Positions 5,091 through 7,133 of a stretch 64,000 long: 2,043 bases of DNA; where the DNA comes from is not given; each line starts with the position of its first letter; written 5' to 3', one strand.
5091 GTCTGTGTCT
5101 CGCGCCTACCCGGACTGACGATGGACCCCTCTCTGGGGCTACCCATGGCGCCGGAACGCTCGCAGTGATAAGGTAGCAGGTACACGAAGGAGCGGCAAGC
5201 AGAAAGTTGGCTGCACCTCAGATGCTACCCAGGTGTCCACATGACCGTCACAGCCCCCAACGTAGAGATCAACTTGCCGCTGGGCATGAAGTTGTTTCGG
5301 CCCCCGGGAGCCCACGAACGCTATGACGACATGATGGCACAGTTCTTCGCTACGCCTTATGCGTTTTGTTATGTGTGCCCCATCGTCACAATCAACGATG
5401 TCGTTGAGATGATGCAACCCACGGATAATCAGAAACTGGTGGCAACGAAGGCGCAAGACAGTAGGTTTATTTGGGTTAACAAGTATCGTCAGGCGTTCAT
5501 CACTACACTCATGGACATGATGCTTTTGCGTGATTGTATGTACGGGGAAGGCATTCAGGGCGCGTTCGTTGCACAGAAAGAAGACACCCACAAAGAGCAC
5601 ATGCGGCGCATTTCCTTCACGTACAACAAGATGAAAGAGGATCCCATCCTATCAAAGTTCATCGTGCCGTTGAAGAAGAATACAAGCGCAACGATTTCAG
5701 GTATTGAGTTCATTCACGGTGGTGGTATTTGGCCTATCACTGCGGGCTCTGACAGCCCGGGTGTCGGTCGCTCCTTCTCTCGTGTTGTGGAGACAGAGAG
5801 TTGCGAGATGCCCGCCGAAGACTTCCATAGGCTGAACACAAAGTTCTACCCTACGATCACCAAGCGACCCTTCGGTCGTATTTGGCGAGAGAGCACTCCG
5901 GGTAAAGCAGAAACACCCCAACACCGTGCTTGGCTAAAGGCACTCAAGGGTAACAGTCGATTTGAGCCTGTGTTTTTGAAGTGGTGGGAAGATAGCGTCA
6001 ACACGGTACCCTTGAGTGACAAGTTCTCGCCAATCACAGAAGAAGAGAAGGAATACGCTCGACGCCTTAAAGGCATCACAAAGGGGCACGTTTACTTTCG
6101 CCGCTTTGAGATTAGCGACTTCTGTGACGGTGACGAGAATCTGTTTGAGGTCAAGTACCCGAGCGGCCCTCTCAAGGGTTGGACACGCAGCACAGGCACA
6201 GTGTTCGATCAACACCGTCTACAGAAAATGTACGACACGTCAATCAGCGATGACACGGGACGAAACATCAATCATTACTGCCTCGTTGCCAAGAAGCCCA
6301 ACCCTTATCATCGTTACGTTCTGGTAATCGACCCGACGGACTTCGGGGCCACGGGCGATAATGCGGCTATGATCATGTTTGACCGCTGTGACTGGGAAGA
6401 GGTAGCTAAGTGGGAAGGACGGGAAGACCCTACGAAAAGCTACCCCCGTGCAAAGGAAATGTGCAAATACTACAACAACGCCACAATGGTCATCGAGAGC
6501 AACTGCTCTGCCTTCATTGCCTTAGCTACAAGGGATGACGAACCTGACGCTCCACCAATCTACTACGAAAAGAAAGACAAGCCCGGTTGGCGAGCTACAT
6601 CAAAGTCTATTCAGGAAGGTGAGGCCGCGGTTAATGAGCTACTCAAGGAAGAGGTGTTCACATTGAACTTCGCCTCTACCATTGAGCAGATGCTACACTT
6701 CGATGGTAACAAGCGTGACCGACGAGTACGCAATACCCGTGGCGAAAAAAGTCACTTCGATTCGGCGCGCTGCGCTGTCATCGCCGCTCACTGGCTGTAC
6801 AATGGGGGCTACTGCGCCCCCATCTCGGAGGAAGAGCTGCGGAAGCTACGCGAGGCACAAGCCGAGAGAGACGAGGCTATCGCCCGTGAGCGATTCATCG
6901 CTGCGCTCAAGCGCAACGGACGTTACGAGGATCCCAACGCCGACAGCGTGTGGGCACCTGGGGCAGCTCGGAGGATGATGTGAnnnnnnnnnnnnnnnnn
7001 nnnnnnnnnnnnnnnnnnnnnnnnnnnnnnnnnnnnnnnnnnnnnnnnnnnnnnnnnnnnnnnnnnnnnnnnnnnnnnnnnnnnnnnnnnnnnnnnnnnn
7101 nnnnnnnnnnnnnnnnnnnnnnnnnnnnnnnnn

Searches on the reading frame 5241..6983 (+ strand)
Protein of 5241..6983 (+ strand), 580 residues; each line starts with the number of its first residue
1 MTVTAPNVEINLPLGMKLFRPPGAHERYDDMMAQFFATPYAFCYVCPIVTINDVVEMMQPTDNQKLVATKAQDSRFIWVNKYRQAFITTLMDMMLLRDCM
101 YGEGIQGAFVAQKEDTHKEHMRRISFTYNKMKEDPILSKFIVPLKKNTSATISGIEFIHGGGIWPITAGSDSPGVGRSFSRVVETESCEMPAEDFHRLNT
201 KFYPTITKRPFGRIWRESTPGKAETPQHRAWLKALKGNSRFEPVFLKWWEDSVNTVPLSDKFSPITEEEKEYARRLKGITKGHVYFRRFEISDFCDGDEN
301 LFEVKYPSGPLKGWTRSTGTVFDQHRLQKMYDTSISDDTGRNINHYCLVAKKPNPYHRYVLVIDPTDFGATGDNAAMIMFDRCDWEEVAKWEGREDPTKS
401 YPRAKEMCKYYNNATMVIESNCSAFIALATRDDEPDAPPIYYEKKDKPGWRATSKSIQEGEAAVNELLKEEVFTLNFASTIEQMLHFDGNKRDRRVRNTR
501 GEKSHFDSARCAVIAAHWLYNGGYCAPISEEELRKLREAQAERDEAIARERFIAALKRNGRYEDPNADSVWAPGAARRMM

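Call 7: search_protein_families(library=pfam, proteins=[window:5241-6983:+])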
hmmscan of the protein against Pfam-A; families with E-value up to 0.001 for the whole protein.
window:5241-6983:+ (580 aa): 0 families

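Call 9: search_protein_families(library=phrogs, proteins=[window:5241-6983:+])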
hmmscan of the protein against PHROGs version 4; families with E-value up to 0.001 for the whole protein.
window:5241-6983:+ (580 aa): 1 family
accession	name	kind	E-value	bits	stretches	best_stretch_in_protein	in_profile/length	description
phrog_38407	-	unknown function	4.2e-05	23.6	1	337-425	160-248/370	-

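Call 10: search_dna_similar(query=window:5241-6983:+, collection=phages, mode=protein, max_rows=20)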
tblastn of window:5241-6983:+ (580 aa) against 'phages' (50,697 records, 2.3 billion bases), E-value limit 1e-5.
Records with a match: 53; places in all: 53; records where one place covers at least 80% of the query: 0.
Best place of each record, by identity: <60% 53.
By first word of the organism name: Vibrio 51; Phage 1; Bacteroides 1.
By host as written in the record: - 22; Vibrio parahaemolyticus 5; Vibrio sp. 4; Vibrio natriegens HER1138 2; Vibrio alginolyticus NBRC 15630 = ATCC 17749 2; Vibrio harveyi 2; Vibrio alginolyticus 2; Vibrio alginolyticus ATCC 17749 2; and 11 more.
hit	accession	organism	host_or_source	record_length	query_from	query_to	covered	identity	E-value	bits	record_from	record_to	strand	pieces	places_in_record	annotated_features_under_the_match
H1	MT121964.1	Phage DP SC_6_H4_2017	bacteria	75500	35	456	73%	24.7%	2e-9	67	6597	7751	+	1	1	none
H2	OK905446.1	Vibrio phage VS1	Vibrio splendidus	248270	29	487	79%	22.6%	1e-7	61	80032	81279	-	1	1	record has no annotation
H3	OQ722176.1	Vibrio phage vB_VspM_VS2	Vibrio splendidus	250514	29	487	79%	22.6%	1e-7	61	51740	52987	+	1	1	record has no annotation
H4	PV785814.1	Vibrio phage QD01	Vibrio natriegens Vmax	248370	29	487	79%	22.6%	1e-7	61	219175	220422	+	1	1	terminase large subunit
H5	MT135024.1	Vibrio phage V05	Vibrio parahaemolyticus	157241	29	487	79%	22.4%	5e-8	62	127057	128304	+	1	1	terminase large subunit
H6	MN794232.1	Vibrio phage VH1_2019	Vibrio natiegens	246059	29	487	79%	22.4%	5e-8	62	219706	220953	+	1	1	hypothetical protein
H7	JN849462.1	Vibrio phage phi-pp2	Vibrio parahaemolyticus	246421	29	487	79%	22.4%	5e-8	62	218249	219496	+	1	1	phage terminase large subunit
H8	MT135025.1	Vibrio phage V07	Vibrio parahaemolyticus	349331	29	487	79%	22.4%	5e-8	62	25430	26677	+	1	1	terminase large subunit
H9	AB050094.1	Vibrio phage KVP40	-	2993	29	487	79%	22.4%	4e-8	62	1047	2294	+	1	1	17v: gp17v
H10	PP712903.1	Vibrio phage TCU-VP04-AIR2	Vibrio parahaemolyticus VP.1593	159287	29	487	79%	22.4%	6e-8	62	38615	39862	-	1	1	terminase large subunit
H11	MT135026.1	Vibrio phage V09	Vibrio parahaemolyticus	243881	29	487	79%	22.4%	6e-8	62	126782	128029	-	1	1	terminase large subunit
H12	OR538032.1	Vibrio phage PG216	Vibrio parahaemolyticus G299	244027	29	487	79%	22.4%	6e-8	62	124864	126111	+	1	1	terminase DNA packaging enzyme large subunit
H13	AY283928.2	Vibrio phage KVP40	-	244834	29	487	79%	22.4%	6e-8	62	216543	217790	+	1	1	17: terminase DNA packaging enzyme large subunit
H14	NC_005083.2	Vibrio phage KVP40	Vibrio parahaemolyticus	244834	29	487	79%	22.4%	6e-8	62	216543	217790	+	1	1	17: terminase large subunit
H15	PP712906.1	Vibrio phage TCU-VP03-AIR1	Vibrio parahaemolyticus VP.10806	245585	29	487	79%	22.4%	6e-8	62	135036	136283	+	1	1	terminase large subunit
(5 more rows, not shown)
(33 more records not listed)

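Call 11: find_encoding_contigs(protein=window:5241-6983:+, flank=10000, max_places=6)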
Protein window:5241-6983:+ (580 aa): 4 contigs read that carry it; 2 places shown.
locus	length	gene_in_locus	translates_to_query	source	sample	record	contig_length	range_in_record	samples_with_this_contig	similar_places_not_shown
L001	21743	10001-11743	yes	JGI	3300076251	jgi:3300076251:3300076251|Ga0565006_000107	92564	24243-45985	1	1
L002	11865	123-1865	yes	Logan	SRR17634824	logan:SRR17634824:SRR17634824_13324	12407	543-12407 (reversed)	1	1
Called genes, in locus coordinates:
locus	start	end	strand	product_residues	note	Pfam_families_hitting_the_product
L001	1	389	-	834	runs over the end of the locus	-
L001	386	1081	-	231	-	-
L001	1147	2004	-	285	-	-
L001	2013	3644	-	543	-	-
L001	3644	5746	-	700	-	-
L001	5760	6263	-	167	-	-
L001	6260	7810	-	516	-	-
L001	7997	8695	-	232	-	-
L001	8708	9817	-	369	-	-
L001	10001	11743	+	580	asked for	-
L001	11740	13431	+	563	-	PF23899:SU10_portal (weak)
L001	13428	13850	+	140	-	-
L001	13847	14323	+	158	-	-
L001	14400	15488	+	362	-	-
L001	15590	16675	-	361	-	-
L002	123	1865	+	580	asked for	-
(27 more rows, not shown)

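Call 12: find_related_loci(query=window:5241-6983:+, collection=viral_contigs, flank=10000)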
Query window:5241-6983:+ (580 aa) in viral_contigs; peptide patterns used: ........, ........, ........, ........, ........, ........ (x = any residue, [..] = any of these).
5 stretches matched a pattern, but none encodes a relative of the query by tblastn (E <= 1e-3).

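Call 21: find_homologous_proteins(query=window:5241-6983:+)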
Query window:5241-6983:+ (580 aa): 50 proteins with E <= 0.001 among 3892 candidates.
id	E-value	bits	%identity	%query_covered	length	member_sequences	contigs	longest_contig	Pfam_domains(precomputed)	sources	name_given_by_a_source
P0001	0.0e+0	1377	100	100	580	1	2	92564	-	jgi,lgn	jgi:hypothetical protein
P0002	2.0e-277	940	68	97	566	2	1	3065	-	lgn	-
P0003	7.3e-114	400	40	95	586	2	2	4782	-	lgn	-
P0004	1.0e-109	386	38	97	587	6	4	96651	-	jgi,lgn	jgi:hypothetical protein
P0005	1.3e-108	382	38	96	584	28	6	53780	-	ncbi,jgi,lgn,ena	jgi:hypothetical protein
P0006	9.9e-101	356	37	90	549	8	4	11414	-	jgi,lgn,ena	-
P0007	2.1e-98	349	38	88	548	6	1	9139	-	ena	-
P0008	1.3e-95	340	35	99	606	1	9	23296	-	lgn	-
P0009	2.1e-90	322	38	82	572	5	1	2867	-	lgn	-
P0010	4.2e-86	308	34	90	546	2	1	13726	-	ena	-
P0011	7.0e-85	304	36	84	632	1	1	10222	-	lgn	-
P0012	1.1e-83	300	36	87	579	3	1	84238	-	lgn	-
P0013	3.0e-83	299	35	93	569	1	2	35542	-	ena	-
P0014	2.7e-81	292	35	84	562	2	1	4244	-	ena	-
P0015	8.6e-81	291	33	87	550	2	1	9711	-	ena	-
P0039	1.1e-74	270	35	84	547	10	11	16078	-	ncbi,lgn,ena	-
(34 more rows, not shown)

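Call 22: find_encoding_contigs(protein=P0004, flank=10000, max_places=3)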
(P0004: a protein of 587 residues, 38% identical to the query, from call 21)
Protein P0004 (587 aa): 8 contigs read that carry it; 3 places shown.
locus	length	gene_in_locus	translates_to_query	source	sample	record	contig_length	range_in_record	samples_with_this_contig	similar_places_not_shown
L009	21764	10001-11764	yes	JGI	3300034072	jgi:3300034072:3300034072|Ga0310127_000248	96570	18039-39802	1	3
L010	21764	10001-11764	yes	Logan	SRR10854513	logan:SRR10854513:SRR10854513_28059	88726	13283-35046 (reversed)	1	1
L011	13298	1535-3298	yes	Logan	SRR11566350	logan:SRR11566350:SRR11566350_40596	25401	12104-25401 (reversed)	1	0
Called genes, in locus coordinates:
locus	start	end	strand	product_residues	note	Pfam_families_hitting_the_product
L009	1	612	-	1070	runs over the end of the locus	-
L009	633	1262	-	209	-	-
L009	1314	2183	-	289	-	-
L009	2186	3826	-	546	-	-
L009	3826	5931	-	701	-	-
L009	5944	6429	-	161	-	-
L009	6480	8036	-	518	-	-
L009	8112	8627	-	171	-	-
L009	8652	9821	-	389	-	-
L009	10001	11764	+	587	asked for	-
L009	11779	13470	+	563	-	PF23899:SU10_portal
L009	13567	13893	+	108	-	-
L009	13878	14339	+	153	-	-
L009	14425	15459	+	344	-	-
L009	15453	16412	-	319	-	-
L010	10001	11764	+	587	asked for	-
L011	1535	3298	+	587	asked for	-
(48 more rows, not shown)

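Call 23: find_encoding_contigs(protein=P0012, flank=10000, max_places=2)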
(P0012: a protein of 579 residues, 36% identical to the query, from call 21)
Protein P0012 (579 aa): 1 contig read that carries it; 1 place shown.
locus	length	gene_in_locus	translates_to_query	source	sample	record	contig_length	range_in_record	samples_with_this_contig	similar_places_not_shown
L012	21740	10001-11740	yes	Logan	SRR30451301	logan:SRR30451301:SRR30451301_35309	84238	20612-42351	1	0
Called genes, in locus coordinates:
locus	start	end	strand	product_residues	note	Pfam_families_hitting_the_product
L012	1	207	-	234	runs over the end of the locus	-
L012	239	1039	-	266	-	-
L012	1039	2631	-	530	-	-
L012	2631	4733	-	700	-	-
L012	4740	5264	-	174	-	-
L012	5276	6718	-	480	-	-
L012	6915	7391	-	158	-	-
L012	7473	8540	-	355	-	-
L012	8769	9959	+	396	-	-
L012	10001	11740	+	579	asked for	-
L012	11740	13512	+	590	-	-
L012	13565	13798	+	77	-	-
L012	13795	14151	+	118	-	-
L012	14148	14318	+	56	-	-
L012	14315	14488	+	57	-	-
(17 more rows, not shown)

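Call 57: list_cluster_members(proteins=[P0001, P0005, P0039, P0051, P0002])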
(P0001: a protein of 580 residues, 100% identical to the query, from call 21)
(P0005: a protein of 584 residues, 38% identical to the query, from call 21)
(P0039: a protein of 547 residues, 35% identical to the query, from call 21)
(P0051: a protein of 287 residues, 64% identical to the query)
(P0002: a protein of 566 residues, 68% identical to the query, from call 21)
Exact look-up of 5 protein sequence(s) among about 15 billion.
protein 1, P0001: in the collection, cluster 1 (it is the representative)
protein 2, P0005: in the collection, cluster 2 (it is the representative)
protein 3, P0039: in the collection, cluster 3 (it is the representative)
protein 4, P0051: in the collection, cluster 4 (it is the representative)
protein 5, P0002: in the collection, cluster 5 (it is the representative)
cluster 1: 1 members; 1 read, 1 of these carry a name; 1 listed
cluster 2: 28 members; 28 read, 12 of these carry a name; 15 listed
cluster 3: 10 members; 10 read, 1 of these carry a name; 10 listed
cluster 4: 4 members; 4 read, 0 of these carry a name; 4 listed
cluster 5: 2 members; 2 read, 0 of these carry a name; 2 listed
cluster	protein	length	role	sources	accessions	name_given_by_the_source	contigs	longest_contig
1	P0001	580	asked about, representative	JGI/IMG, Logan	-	hypothetical protein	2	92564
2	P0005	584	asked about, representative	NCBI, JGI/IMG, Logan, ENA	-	hypothetical protein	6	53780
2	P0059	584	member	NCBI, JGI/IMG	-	hypothetical protein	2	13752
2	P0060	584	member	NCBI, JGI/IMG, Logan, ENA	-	hypothetical protein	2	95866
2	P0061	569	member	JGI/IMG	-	hypothetical protein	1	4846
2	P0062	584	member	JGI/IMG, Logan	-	hypothetical protein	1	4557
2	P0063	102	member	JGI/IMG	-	hypothetical protein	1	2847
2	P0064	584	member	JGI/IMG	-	hypothetical protein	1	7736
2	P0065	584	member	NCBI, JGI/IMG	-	hypothetical protein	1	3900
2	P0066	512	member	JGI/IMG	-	hypothetical protein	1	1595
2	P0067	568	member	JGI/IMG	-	hypothetical protein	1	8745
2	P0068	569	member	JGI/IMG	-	hypothetical protein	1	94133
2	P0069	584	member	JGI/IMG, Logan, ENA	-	hypothetical protein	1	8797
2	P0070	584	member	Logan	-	-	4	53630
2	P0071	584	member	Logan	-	-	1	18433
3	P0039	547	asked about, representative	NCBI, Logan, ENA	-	-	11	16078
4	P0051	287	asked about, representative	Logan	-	-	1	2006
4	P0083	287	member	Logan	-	-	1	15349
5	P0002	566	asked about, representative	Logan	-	-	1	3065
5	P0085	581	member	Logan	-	-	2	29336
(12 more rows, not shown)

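Call 58: find_encoding_contigs(protein=P0085, flank=10000, max_places=3)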
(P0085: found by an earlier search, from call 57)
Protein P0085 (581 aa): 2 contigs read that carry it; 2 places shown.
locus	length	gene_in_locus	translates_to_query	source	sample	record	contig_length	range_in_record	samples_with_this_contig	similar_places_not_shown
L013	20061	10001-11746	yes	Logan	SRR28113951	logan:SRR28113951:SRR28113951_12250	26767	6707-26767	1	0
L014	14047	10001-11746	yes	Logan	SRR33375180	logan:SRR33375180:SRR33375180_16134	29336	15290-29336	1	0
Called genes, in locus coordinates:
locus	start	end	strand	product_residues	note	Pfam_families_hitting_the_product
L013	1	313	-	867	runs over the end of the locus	-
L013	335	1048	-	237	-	-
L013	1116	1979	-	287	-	-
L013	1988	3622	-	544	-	-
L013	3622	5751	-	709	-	-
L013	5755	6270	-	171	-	-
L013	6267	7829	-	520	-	-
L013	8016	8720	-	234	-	-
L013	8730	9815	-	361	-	-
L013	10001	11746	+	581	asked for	-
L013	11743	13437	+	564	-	-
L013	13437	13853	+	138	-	-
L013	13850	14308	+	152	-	-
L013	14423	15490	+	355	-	-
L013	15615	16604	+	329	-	-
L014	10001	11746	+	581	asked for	-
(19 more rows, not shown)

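Call 60: find_encoding_contigs(protein=P0083, flank=10000, max_places=3)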
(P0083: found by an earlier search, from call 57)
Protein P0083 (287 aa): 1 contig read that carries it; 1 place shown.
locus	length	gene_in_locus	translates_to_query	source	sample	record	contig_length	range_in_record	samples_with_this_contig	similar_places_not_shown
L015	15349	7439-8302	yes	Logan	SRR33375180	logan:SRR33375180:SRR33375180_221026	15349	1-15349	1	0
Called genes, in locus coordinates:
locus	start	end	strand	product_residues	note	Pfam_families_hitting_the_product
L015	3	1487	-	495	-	?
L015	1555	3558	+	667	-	-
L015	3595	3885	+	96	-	-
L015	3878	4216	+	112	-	-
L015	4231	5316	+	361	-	-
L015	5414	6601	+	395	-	-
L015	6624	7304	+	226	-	-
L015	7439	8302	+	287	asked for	PF02086:MethyltransfD12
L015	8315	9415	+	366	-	PF03167:UDG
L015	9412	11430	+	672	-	PF00476:DNA_pol_A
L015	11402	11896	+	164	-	-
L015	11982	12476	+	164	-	-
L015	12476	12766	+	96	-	-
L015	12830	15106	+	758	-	PF02463:SMC_N (faint), PF13476:AAA_23 (weak)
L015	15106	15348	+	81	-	?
